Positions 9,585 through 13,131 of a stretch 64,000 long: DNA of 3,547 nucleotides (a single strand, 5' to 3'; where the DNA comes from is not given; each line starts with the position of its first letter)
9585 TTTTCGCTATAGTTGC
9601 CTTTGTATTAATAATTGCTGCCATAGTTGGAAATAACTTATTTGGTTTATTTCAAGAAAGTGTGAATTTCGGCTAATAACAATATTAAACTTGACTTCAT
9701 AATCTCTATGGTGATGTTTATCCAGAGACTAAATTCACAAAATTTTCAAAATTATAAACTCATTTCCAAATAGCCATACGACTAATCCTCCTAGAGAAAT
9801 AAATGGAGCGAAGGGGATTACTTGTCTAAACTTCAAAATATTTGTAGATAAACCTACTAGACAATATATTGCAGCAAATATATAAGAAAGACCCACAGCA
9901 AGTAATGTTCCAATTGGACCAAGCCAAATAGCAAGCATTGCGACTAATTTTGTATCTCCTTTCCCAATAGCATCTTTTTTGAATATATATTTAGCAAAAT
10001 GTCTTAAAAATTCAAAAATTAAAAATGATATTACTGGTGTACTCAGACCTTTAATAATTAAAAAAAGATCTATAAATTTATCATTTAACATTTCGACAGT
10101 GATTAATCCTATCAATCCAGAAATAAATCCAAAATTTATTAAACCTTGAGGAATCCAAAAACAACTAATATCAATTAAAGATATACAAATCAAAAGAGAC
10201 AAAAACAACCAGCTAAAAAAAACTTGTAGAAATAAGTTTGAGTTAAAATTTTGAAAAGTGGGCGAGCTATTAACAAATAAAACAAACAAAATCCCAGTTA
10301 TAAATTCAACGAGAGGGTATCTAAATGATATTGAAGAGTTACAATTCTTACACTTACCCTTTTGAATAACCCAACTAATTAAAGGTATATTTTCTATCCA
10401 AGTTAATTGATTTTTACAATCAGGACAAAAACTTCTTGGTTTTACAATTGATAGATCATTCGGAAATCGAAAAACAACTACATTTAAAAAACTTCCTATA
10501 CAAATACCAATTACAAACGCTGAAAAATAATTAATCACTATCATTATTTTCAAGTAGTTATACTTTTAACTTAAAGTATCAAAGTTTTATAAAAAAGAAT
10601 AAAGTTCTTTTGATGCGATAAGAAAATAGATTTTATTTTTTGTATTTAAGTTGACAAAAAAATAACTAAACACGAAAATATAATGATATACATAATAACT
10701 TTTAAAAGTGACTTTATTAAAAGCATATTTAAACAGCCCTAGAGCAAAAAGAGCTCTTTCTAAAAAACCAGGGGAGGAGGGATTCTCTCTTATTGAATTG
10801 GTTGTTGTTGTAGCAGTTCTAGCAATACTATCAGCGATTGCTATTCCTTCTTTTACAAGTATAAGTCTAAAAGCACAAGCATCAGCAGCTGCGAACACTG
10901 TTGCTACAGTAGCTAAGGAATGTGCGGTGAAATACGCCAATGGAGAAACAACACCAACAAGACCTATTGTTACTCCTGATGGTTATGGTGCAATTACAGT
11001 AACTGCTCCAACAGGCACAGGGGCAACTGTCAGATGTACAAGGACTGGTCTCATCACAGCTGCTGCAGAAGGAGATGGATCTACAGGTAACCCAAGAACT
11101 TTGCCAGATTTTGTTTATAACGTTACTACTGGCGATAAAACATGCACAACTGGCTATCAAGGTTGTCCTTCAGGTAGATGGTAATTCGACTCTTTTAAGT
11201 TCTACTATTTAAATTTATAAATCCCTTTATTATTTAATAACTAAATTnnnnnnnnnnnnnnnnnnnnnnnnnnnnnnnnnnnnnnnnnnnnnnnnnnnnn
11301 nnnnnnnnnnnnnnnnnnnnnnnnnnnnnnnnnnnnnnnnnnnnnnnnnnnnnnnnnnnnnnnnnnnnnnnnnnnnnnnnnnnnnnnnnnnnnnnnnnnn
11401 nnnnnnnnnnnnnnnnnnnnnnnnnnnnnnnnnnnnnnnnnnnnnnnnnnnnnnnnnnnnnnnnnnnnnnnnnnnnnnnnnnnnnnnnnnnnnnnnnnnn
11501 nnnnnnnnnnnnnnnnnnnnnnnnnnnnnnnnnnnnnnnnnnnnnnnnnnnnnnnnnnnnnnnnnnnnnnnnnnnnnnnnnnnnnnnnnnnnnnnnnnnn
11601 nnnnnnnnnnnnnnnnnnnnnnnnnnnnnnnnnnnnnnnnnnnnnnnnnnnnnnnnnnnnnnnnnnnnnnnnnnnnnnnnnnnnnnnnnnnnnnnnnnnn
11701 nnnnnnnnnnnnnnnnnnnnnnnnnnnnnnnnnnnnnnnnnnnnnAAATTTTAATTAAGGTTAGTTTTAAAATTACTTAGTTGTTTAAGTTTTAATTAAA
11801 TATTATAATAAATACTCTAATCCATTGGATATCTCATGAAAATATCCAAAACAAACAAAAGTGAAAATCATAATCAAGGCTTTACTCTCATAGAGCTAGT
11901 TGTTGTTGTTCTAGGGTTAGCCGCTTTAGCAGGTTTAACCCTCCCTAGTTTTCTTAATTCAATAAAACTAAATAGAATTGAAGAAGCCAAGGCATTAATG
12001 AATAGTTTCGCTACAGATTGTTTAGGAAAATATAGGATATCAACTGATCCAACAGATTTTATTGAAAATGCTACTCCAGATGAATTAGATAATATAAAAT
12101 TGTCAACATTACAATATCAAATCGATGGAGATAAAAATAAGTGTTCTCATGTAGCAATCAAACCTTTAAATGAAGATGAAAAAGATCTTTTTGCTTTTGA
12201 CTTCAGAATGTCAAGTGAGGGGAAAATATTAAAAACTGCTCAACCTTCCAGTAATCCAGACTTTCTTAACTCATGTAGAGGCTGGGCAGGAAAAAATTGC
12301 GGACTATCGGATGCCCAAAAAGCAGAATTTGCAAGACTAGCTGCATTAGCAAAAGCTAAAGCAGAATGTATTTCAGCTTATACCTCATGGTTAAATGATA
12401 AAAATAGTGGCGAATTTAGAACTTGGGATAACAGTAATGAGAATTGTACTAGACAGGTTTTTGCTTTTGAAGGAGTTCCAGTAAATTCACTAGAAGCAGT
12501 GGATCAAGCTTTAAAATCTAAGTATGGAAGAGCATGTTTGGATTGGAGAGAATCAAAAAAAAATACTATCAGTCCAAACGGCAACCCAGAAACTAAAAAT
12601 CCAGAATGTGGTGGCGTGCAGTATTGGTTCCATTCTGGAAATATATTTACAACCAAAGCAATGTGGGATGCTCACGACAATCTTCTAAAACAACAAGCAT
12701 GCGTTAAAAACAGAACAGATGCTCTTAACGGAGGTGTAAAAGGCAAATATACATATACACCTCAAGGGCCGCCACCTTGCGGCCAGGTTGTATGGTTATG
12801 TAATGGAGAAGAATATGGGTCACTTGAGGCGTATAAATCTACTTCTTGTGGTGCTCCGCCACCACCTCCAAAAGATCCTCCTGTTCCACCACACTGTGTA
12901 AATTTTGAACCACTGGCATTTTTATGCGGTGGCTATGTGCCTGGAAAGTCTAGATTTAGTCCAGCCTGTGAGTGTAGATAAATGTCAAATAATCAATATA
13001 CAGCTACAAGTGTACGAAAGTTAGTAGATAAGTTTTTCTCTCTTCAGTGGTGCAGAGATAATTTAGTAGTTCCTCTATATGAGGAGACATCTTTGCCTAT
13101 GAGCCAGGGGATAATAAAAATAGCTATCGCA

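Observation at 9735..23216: Complete type IV pilus gene set in a streamlined Prochlorococcus-like genome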

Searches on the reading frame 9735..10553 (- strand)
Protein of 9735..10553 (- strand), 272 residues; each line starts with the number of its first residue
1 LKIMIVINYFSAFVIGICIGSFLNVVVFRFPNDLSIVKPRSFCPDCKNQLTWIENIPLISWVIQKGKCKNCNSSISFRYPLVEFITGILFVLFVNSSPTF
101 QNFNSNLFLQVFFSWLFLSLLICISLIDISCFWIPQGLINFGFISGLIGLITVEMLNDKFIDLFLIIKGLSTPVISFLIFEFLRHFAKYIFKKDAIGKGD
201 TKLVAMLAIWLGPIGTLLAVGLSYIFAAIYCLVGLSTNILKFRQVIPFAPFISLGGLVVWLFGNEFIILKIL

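Call 4: search_protein_families(library=pfam, proteins=[window:9735-10553:-], max_evalue=0.1)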
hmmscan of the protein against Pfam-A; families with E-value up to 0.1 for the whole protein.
window:9735-10553:- (272 aa): 3 families
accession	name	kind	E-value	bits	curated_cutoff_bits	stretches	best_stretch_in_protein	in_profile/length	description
PF06750.18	A24_N_bact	-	4.4e-34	116.8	23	1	14-94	1-81/84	Bacterial Peptidase A24 N-terminal domain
PF01478.23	Peptidase_A24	-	1.1e-10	42.3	26.5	1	115-232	1-104/104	Type IV leader peptidase family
PF12773.13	DZR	-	0.051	14.2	27.3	1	40-76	12-35/45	Double zinc ribbon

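Call 6: search_protein_families(library=ncbifam, proteins=[window:9735-10553:-], max_evalue=0.01)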
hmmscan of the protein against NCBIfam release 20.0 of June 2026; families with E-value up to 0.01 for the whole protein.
window:9735-10553:- (272 aa): 0 families

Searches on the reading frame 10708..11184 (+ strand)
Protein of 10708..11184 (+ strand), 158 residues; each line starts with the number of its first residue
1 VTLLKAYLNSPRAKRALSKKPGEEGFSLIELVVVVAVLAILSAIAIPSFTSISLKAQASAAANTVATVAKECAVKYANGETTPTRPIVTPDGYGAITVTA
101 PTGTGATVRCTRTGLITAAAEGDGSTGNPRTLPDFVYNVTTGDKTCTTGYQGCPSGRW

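Call 4: search_protein_families(library=pfam, proteins=[window:10708-11184:+], max_evalue=0.1)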
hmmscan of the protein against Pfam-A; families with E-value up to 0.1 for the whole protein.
window:10708-11184:+ (158 aa): 3 families
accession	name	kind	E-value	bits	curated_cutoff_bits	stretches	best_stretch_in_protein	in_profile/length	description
PF07963.17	N_methyl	-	4.4e-07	29.7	21.2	1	24-46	5-27/27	Prokaryotic N-terminal methylation motif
PF12563.13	Hemolysin_N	-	0.021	14.8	22.5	1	33-81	6-53/192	Hemolytic toxin N terminal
PF22414.1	Hia_Tpr_ring_dom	-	0.029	14.5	27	1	65-98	1-32/37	Trimeric autotransporter adhesin, Trp ring domain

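Call 6: search_protein_families(library=ncbifam, proteins=[window:10708-11184:+], max_evalue=0.01)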
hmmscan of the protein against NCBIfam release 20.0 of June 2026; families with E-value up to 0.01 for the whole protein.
window:10708-11184:+ (158 aa): 9 families
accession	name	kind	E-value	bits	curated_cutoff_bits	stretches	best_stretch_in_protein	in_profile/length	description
NF007862.0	PRK10574.1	equivalog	7.1e-09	35.9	138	1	23-59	4-40/145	prepilin peptidase-dependent pilin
NF041775.1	typeIV_PilA_Myxo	equivalog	4.9e-08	33.2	400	1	20-63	7-50/214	type IV pilin protein PilA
TIGR01710.1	typeII_sec_gspG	equivalog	1.4e-06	28.3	88.85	1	25-71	2-48/134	type II secretion system major pseudopilin GspG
TIGR02532.1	IV_pilin_GFxxxE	domain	1.9e-06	27.5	16.3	1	25-46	3-24/24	prepilin-type N-terminal cleavage/methylation domain-containing protein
NF041013.1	T4P_ComGE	equivalog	9.7e-06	25.6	49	1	25-79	5-59/83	competence type IV pilus minor pilin ComGE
NF040999.1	pilin_ComGC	equivalog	0.00016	21.8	75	1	23-71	1-49/84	competence type IV pilus major pilin ComGC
TIGR01708.2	typeII_sec_gspH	equivalog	0.00016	21.7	80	1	23-64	1-42/169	type II secretion system minor pseudopilin GspH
TIGR02596.1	TIGR02596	subfamily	0.0041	17.2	70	1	26-67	1-42/196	Verru_Chthon cassette protein D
NF007800.0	PRK10506.1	equivalog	0.0045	16.8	158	1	23-58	8-43/163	prepilin peptidase-dependent protein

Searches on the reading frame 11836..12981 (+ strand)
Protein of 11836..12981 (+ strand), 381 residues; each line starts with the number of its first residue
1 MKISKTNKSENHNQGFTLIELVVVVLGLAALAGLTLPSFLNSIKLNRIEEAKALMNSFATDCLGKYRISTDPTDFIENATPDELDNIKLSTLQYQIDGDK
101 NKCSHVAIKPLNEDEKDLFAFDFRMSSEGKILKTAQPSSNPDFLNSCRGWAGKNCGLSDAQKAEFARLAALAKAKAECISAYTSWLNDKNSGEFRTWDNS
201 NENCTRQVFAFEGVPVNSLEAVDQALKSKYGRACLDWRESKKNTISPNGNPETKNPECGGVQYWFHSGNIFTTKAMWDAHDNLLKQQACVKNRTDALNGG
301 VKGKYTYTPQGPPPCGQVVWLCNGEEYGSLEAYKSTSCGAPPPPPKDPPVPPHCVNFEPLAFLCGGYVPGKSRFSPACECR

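Call 4: search_protein_families(library=pfam, proteins=[window:11836-12981:+], max_evalue=0.1)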
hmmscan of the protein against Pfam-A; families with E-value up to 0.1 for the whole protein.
window:11836-12981:+ (381 aa): 2 families
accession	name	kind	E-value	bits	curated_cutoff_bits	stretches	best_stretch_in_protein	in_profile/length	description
PF07963.17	N_methyl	-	0.0014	18.5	21.2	1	12-25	3-16/27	Prokaryotic N-terminal methylation motif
PF10568.15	Tom37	-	0.034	14.9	25.1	1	155-193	63-101/124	Outer mitochondrial membrane transport complex protein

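Call 6: search_protein_families(library=ncbifam, proteins=[window:11836-12981:+], max_evalue=0.01)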
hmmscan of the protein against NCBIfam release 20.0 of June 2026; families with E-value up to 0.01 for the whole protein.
window:11836-12981:+ (381 aa): 5 families
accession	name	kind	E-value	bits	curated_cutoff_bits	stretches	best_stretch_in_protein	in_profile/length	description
TIGR01710.1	typeII_sec_gspG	equivalog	3.8e-05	23.7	88.85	1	14-68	1-54/134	type II secretion system major pseudopilin GspG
NF041775.1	typeIV_PilA_Myxo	equivalog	0.00013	22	400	1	2-57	2-54/214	type IV pilin protein PilA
NF007862.0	PRK10574.1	equivalog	0.00048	20.3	138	1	12-44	3-35/145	prepilin peptidase-dependent pilin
TIGR02532.1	IV_pilin_GFxxxE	domain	0.0069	16.2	16.3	0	14-26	2-14/24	prepilin-type N-terminal cleavage/methylation domain-containing protein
NF041013.1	T4P_ComGE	equivalog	0.0098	16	49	0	12-60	2-50/83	competence type IV pilus minor pilin ComGE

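Call 68: find_homologous_proteins(query=window:11836-12981:+, max_evalue=0.001)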
Query window:11836-12981:+ (381 aa): 276 proteins with E <= 0.001 among 7195 candidates; the best 120 are listed.
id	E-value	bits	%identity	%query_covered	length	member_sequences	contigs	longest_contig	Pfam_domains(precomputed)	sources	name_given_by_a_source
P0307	7.0e-266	899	100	100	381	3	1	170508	-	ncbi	-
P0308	2.0e-225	766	85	100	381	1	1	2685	-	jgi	-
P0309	4.2e-211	719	80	100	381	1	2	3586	-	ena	-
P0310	5.6e-205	699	77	100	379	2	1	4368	-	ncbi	-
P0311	2.0e-200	684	76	100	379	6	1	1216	-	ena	-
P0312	9.5e-200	682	75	100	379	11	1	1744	-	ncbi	-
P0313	9.6e-199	678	75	100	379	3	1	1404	-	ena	-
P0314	2.2e-198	677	75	100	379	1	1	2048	-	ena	-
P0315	2.4e-198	677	79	94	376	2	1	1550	-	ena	-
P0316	1.3e-196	671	75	100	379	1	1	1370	-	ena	-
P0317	1.4e-195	668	73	100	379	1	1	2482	-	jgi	-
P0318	2.5e-195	667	73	100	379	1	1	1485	-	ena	-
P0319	6.6e-195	666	74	100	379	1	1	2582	-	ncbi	-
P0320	7.5e-194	662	75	100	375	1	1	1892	-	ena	-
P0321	1.7e-193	661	74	100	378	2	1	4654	-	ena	-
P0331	1.1e-184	632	71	100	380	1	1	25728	-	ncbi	-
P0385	2.4e-165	568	72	90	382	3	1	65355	-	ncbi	-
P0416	1.1e-157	543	65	94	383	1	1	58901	-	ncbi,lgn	-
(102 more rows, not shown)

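Call 69: find_encoding_contigs(protein=P0307, flank=10000, max_places=3)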
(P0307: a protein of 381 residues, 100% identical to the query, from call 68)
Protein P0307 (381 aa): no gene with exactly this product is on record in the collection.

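Call 72: list_cluster_members(proteins=[P0307, P0385, P0416, P0331])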
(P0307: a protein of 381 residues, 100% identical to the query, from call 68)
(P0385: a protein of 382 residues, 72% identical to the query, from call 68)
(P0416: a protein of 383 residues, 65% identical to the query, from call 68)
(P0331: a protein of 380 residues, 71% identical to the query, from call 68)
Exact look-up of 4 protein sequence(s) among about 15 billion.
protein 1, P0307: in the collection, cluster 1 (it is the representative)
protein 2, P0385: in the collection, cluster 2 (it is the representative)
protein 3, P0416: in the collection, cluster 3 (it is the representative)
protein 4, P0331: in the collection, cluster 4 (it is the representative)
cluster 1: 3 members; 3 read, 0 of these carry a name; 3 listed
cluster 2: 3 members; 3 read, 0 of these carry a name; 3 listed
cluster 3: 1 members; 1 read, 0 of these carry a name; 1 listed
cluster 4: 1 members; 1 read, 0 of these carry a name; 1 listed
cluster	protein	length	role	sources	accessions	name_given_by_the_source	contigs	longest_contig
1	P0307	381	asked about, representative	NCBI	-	-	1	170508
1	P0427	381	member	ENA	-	-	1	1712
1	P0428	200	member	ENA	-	-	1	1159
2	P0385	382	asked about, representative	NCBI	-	-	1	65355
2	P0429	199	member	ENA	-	-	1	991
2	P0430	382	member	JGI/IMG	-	-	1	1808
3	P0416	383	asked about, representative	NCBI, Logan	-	-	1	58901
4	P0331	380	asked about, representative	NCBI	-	-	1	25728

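Call 83: predict_structure(alignment_id=A7)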
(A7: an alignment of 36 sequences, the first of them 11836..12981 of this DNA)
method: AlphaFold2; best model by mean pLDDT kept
length: 381 residues; sequences in the alignment: 36
mean_pLDDT: 78.1   pTM: 0.39
mean pLDDT of the five models: 78.1, 72.7, 72.1, 68.8, 67.7
residues with pLDDT >= 90: 91; 70-90: 198; 50-70: 62; < 50: 30
segments of 3 or more residues with pLDDT < 50: 1-16, 28-40
pLDDT, mean of each block of 10 residues (from residue 1): 35 46 53 44 71 86 84 80 82 86 87 79 81 77 65 66 74 88 92 91 91 86 78 86 90 83 91 91 92 91 90 88 90 88 76 70 64 58 57
secondary structure, 60 per line:
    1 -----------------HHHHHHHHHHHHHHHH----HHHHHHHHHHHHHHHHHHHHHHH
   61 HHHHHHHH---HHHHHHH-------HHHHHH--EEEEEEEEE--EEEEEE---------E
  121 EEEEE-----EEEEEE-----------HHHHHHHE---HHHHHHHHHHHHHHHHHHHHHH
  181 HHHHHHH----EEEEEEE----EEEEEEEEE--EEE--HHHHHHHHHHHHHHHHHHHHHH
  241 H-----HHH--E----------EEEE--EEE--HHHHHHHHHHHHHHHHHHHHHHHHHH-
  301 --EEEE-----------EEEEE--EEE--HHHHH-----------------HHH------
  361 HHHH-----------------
elements in order: H18-33 H38-68 H72-78 H86-91 E94-102 E105-110 E120-125 E131-136 H148-154 H159-187 E192-198 E203-211 E214-216 H219-241 E263-266 E269-271 H274-299 E303-306 E318-322 E325-327 H330-334 H361-364

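Call 86: fold_search(model_id=the predicted structure, library=pdb)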
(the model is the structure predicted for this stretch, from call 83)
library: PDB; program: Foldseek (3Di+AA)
matches with E <= 10: 199; with E <= 0.001: 0
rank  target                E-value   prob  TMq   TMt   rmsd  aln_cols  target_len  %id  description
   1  6jqv_A                1.6e-01  0.15  0.10  0.20  18.8       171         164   13  Crystal structure of Arabidopsis thaliana NRP2 (released 2019-07-10)
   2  8tum_a                3.2e-01  0.63  0.22  0.48   7.8       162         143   16  Type IV pilus from Pseudomonas PAO1 strain (released 2024-03-13)
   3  6bbk                  6.8e-01  0.20  0.18  0.41   6.7       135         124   10  N-terminally truncated group I PilA from Pseudomonas aeruginosa strain 1244 (released 2018-11-21)
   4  7mto                  7.7e-01  0.06  0.09  0.15  18.9       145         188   12  Crystal Structure of SET/I2PP2A/TAF-1Beta core (released 2021-06-23)
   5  8v7p                  9.2e-01  0.16  0.16  0.38   9.2       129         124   13  Crystal structure of the truncated P1 pilin from Pseudomonas aeruginosa (released 2024-12-11)
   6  3soj_A                1.2e+00  0.14  0.16  0.36   6.5       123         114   13  Francisella tularensis pilin PilE (released 2011-11-02)
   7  9qbr                  1.2e+00  0.01  0.07  0.06  26.5       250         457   10  CRYSTAL STRUCTURE OF LYSYL-TRNA SYNTHETASE FROM Mycobacterium tuberculosis COMPLEXED WITH L-LYSINE AND INHIBITOR DDD0199 (released 2025-08-13)
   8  4pmw_A                1.7e+00  0.01  0.08  0.05  34.0       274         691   10  Structure of mouse Dis3L2 in complex with oligoU RNA substrate (released 2014-07-30)
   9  5vaw                  1.9e+00  0.16  0.16  0.13   6.6       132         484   11  Fusion of Maltose-binding Protein and PilA from Acinetobacter baumannii AB5075 (released 2018-03-28)
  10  3soj_B                2.0e+00  0.12  0.14  0.36   8.0       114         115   12  Francisella tularensis pilin PilE (released 2011-11-02)
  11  2ml5_MODEL_1_A        2.4e+00  0.15  0.09  0.20   3.4        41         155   22  NMR structure of protein ZP_02064002.1 from Bacteroides ovatus ATCC 8483 (released 2014-03-19)
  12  8can_A                2.5e+00  0.05  0.07  0.05  16.9       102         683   11  Cryo-EM structure of the Cora homohexamer from Galleria mellonella saliva (released 2023-10-04)
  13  9f8e_C                2.5e+00  0.04  0.07  0.14  19.9       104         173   10  SLPL/SLPH (H/L) complex from C. difficile SlpA (Ox247_delta_orf2 strain, SLCT11) (released 2025-09-03)
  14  9qc3                  2.8e+00  0.01  0.07  0.06  28.8       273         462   11  CRYSTAL STRUCTURE OF LYSYL-TRNA SYNTHETASE FROM Mycobacterium tuberculosis COMPLEXED WITH L-LYSINE AND INHIBITOR DDD0199 (released 2025-08-13)
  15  6gut_B                3.0e+00  0.15  0.18  0.26   4.6       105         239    7  CRYSTAL STRUCTURE OF NON-TYPEABLE HAEMOPHILUS INFLUENZAE PROTEIN E AND PILA EXPRESSED AS A SINGLE-CHAIN CHIMERIC PROTE (released 2019-05-29)
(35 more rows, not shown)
